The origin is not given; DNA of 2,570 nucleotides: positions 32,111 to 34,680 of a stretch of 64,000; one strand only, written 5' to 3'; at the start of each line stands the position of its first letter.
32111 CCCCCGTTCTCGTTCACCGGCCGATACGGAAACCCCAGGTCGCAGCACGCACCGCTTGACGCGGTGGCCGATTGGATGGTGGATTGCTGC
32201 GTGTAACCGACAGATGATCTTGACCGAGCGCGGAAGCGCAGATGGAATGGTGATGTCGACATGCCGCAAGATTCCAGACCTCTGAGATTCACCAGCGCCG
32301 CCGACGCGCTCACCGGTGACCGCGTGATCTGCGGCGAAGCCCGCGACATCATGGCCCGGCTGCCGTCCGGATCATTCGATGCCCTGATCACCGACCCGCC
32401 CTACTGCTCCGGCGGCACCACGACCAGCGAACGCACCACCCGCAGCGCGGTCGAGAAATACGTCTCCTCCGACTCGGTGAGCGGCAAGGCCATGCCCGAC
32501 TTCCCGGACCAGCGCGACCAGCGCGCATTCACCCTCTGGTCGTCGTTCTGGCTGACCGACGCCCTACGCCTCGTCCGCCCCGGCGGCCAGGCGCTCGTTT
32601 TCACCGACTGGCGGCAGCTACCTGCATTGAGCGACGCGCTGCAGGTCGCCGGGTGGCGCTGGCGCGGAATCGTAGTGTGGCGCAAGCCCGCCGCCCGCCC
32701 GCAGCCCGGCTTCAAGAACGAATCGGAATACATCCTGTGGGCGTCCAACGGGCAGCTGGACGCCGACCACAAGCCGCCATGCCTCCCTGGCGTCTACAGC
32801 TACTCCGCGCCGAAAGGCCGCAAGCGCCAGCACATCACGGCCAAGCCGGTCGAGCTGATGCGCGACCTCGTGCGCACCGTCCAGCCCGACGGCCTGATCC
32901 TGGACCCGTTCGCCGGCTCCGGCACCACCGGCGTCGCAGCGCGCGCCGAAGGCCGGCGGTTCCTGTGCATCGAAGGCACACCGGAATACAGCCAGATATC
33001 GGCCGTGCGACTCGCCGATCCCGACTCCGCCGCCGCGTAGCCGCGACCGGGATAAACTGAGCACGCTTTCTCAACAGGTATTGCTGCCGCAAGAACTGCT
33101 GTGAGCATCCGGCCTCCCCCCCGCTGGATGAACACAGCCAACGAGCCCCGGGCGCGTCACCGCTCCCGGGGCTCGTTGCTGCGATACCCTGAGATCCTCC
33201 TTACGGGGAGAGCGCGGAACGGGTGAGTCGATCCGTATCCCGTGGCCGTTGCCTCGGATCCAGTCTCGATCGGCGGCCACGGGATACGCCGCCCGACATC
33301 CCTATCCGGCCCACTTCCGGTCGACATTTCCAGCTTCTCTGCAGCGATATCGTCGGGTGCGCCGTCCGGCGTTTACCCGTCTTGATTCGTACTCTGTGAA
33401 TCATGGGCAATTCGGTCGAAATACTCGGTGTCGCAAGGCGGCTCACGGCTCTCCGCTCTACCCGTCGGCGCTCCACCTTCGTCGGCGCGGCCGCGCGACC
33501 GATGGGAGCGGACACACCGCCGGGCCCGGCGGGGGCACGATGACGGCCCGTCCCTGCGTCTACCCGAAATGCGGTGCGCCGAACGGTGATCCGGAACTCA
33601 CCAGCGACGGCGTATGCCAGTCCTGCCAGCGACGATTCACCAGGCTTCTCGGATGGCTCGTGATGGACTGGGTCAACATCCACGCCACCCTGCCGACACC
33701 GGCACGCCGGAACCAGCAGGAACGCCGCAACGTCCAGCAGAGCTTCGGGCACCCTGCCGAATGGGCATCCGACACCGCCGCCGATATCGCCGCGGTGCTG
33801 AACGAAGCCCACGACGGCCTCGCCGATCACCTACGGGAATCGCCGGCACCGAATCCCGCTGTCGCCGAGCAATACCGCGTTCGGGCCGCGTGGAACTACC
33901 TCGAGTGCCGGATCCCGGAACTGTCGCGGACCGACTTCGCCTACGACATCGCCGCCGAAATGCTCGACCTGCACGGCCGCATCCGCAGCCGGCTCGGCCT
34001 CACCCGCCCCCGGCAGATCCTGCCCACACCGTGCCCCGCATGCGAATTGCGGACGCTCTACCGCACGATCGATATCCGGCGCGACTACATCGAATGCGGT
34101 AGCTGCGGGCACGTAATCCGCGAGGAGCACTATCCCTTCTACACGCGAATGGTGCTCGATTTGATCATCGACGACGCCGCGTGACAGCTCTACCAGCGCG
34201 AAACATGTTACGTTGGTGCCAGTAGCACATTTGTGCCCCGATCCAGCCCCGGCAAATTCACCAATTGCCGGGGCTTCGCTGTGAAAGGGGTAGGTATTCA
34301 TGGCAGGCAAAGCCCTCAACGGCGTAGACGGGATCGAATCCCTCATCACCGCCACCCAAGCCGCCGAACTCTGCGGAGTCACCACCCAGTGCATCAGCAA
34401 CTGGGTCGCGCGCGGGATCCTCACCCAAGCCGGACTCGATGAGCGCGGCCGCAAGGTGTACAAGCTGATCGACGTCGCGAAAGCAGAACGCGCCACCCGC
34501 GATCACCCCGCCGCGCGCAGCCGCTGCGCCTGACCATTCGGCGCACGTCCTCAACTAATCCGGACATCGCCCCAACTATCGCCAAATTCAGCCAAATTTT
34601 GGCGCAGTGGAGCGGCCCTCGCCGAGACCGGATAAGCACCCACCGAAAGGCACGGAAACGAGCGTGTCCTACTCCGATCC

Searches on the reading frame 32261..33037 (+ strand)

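Call 15: search_protein_families(library=pfam, proteins=[window:32261-33037:+], max_evalue=0.01)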
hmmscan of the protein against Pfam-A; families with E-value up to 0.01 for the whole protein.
window:32261-33037:+ (259 aa): 2 families
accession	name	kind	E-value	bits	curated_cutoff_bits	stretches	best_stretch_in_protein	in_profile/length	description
PF01555.25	N6_N4_Mtase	-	4.8e-27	95.8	26.7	1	40-247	2-219/221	DNA methylase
PF01170.24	UPF0020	-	8.7e-05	22.7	22.3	0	207-227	26-46/197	RMKL-like, methyltransferase domain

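Call 16: search_protein_families(library=phrogs, proteins=[window:32261-33037:+], max_evalue=0.01)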
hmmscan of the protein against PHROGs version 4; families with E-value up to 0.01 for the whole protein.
window:32261-33037:+ (259 aa): 13 families
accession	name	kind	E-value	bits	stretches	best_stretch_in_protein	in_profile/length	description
phrog_67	-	other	1.6e-55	190.5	1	21-254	125-346/743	DNA methyltransferase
phrog_498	-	other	3.7e-25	89.5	1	20-250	201-419/633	DNA methyltransferase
phrog_3008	-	other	7.9e-17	62.3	1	188-251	147-211/244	DNA methyltransferase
phrog_23148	-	unknown function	8.1e-12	46.5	1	184-252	78-147/165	-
phrog_6025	-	other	3e-11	44.3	2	21-55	13-47/192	DNA methyltransferase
phrog_8769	-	other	3.3e-11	43.9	1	200-254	1-56/71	methyltransferase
phrog_18293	-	other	4e-11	43.9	1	188-251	43-107/119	methyltransferase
phrog_23085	-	unknown function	2.3e-07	31.5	1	178-249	28-103/138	-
phrog_12517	-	unknown function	1.5e-06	28.7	1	209-241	105-137/316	-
phrog_6952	-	other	3.6e-05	24.7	1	190-238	113-162/181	DNA methyltransferase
phrog_18146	-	other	4.2e-05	23.6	1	211-238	71-98/452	DNA methyltransferase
phrog_3820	-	other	0.0013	18.9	0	196-247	54-106/255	DNA methyltransferase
phrog_10183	-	other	0.0071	15.6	0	17-49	499-529/889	DNA methyltransferase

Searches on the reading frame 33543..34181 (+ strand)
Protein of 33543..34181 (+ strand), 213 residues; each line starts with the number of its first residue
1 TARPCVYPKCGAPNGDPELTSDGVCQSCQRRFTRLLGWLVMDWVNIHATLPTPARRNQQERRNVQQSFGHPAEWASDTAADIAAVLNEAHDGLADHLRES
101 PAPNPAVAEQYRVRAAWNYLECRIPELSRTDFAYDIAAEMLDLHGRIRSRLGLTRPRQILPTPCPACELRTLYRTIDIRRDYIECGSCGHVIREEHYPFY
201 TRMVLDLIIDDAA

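Call 15: search_protein_families(library=pfam, proteins=[window:33543-34181:+], max_evalue=0.01)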
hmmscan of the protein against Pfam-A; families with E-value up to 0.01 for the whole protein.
window:33543-34181:+ (213 aa): 0 families

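Call 16: search_protein_families(library=phrogs, proteins=[window:33543-34181:+], max_evalue=0.01)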
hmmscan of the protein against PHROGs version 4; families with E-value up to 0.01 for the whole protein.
window:33543-34181:+ (213 aa): 3 families
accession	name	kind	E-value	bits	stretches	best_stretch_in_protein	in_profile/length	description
phrog_1467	-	unknown function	6.1e-47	161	1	22-207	23-216/226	-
phrog_1568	-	DNA, RNA and nucleotide metabolism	2.6e-19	70.8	1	13-205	20-183/264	DNA binding protein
phrog_908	-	unknown function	2.2e-08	34.5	1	20-194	61-238/361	-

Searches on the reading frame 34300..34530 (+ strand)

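Call 15: search_protein_families(library=pfam, proteins=[window:34300-34530:+], max_evalue=0.01)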
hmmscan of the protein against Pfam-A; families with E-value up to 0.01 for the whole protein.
window:34300-34530:+ (77 aa): 5 families
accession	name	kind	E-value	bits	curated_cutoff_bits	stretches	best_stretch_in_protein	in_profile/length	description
PF12728.13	HTH_17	-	0.00054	20.6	27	1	15-53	1-36/51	Helix-turn-helix domain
PF13411.12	MerR_1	-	0.001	19.5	21.6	1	17-63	2-47/69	MerR HTH family regulatory protein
PF00376.29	MerR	-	0.0081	16.4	28.2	0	19-54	3-38/38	MerR family regulatory protein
PF13384.12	HTH_23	-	0.0097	16.1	24.6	0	16-38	18-40/50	Homeodomain-like domain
PF00617.24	RasGEF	-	0.0098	16.2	23.1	1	29-64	46-81/181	RasGEF domain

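Call 16: search_protein_families(library=phrogs, proteins=[window:34300-34530:+], max_evalue=0.01)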
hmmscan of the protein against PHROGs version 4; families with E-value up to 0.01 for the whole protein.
window:34300-34530:+ (77 aa): 9 families
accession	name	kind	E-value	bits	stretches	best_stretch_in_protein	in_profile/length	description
phrog_2474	-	transcription regulation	7.8e-26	91.3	1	1-69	34-102/118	MerR-like transcriptional regulator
phrog_57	-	head and packaging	6.3e-06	27.2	1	13-70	10-66/199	terminase small subunit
phrog_908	-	unknown function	0.00036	20.7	1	26-75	270-319/361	-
phrog_66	-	integration and excision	0.00045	21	1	13-70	91-147/412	excisionase and transcriptional regulator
phrog_1969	-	unknown function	0.00052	21.3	1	13-63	59-110/116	-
phrog_141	-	head and packaging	0.001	19.5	1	14-62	14-59/183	terminase small subunit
phrog_28156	-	unknown function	0.0022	19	1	13-46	7-40/156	-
phrog_2907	-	integration and excision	0.0056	18.1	1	14-60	5-52/117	excisionase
phrog_8008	-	DNA, RNA and nucleotide metabolism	0.0057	17.3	1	15-43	14-42/66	DNA binding protein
